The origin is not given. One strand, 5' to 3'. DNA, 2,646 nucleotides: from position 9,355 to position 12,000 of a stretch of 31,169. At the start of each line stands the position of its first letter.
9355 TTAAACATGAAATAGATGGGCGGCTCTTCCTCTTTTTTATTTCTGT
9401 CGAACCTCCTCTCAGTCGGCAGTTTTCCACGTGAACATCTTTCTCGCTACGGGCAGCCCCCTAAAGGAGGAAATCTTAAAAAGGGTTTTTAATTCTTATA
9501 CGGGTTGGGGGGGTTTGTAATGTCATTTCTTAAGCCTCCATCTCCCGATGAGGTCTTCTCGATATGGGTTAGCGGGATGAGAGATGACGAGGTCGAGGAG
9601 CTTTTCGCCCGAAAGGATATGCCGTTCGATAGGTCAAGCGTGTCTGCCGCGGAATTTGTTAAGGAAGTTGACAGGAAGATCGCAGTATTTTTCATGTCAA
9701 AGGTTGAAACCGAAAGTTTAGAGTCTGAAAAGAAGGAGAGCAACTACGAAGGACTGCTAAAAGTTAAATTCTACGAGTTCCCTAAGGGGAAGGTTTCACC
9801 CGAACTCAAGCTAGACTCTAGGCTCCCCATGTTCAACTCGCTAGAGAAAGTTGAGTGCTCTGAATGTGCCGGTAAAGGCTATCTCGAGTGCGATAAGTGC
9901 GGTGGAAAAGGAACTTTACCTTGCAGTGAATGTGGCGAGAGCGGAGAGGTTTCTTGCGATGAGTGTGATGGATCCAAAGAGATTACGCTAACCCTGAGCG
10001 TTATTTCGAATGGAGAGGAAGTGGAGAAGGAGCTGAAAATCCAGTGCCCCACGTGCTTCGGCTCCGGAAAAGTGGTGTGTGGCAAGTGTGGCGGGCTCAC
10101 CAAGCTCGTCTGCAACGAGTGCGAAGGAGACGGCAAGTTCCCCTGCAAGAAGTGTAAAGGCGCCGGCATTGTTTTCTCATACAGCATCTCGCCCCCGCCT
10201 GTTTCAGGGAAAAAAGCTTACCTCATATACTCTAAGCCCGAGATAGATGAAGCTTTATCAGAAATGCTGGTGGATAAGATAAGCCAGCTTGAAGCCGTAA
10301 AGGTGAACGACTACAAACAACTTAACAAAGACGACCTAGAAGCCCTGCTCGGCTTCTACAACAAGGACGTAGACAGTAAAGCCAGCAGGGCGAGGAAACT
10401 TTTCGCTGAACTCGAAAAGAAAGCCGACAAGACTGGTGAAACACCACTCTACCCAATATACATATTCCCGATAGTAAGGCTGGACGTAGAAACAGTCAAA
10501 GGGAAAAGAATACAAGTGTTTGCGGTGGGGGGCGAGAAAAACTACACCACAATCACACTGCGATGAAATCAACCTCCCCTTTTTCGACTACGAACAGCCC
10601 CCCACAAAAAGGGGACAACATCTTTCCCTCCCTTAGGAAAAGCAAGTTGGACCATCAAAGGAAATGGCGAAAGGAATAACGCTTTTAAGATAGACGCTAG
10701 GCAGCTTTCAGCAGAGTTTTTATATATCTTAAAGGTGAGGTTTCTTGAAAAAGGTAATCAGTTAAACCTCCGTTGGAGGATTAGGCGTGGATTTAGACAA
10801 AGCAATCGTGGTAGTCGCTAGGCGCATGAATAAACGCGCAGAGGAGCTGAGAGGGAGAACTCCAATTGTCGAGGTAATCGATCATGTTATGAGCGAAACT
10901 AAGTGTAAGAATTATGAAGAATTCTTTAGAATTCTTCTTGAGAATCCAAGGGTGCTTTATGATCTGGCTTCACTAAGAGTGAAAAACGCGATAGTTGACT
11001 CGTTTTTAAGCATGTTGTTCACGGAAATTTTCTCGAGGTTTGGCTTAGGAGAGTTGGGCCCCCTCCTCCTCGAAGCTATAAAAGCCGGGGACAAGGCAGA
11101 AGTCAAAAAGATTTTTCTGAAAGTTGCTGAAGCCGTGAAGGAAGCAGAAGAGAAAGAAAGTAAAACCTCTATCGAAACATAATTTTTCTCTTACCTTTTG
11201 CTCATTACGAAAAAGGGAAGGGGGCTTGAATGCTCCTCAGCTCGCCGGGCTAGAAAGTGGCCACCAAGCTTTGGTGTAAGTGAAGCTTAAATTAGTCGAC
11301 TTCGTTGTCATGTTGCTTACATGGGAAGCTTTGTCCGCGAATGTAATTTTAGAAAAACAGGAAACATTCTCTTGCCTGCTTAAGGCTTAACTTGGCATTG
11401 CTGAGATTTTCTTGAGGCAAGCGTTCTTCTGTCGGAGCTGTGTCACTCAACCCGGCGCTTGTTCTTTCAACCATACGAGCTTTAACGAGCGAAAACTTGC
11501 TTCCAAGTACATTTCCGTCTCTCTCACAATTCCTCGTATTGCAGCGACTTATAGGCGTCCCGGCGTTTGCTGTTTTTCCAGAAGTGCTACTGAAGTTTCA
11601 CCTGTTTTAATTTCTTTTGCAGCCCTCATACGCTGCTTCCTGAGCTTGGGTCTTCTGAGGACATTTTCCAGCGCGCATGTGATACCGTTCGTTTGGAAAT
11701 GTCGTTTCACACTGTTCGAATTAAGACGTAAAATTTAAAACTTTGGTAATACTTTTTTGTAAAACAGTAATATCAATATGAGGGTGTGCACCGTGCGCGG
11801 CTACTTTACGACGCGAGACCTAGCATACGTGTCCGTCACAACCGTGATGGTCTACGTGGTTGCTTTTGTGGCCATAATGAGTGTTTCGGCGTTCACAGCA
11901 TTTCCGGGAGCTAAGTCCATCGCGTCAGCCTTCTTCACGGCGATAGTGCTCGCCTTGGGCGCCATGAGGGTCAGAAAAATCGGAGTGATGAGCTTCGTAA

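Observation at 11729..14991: The same operator precedes an uncharacterised ECF module with an unusually large membrane component: candidate new metal-uptake system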

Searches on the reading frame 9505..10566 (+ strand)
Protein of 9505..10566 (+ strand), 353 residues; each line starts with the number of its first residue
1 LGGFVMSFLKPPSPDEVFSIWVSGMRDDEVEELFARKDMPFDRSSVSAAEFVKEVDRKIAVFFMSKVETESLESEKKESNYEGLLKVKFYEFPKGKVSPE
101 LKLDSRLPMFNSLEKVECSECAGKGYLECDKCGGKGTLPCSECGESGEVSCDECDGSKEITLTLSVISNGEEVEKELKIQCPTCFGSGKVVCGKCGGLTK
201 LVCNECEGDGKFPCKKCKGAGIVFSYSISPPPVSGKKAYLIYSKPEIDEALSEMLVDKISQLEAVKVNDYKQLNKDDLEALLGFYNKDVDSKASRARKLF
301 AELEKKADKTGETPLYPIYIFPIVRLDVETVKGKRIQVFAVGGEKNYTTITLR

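Call 6: search_protein_families(library=pfam, proteins=[window:9505-10566:+], max_evalue=0.01)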
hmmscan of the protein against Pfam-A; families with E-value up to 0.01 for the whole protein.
window:9505-10566:+ (353 aa): 4 families
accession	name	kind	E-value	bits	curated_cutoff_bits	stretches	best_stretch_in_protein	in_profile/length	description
PF25436.1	BSD2_CRD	-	4.3e-05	24.1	27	1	201-223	3-25/69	BSD2 cysteine rich domain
PF00684.25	DnaJ_CXXCXGXG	-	0.0004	21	32.7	0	170-221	6-65/65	DnaJ central domain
PF25112.1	zf-AtTam37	-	0.0028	18.8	27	0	107-134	68-95/111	AtTam37 zinc finger region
PF23733.2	GRXCR1-2_C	-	0.0093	16.3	26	0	140-192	1-43/47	GRXCR1/2, C-terminal domain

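Call 48: search_protein_families(library=ncbifam, proteins=[window:9505-10566:+], max_evalue=0.01)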
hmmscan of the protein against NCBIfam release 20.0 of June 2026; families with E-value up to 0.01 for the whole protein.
window:9505-10566:+ (353 aa): 1 family
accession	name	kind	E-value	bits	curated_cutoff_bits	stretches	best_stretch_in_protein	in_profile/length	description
TIGR02349.1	DnaJ_bact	equivalog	0.0031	17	377.2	0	51-161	88-199/354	molecular chaperone DnaJ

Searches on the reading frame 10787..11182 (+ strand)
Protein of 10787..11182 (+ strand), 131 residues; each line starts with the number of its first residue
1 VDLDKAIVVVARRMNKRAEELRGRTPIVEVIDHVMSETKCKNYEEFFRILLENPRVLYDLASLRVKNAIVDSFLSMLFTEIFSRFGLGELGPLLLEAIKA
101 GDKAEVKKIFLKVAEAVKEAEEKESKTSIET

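Call 6: search_protein_families(library=pfam, proteins=[window:10787-11182:+], max_evalue=0.01)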
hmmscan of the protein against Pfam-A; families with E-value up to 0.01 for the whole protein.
window:10787-11182:+ (131 aa): 1 family
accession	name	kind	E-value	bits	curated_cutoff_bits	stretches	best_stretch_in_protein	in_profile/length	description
PF24722.1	DUF7674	-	0.0018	18.8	27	0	88-116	31-59/111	Domain of unknown function (DUF7674)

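Call 48: search_protein_families(library=ncbifam, proteins=[window:10787-11182:+], max_evalue=0.01)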
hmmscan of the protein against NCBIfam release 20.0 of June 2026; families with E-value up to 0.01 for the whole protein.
window:10787-11182:+ (131 aa): 0 families

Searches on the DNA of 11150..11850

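Call 94: search_rna_families(source=window, start=11150, end=11850, threshold=evalue, max_evalue=1)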
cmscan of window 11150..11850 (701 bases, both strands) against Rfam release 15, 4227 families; matches with E-value up to 1: 0.
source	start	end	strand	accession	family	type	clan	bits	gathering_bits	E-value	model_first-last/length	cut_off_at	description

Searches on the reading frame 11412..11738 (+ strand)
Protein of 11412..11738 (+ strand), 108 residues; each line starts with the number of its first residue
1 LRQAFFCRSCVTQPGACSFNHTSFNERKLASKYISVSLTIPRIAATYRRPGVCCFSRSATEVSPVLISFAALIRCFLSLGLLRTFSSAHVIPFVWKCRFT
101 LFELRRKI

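Call 6: search_protein_families(library=pfam, proteins=[window:11412-11738:+], max_evalue=0.01)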
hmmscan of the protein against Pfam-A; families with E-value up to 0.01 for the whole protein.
window:11412-11738:+ (108 aa): 0 families

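Call 48: search_protein_families(library=ncbifam, proteins=[window:11412-11738:+], max_evalue=0.01)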
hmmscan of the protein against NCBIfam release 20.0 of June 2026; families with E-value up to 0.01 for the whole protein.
window:11412-11738:+ (108 aa): 0 families
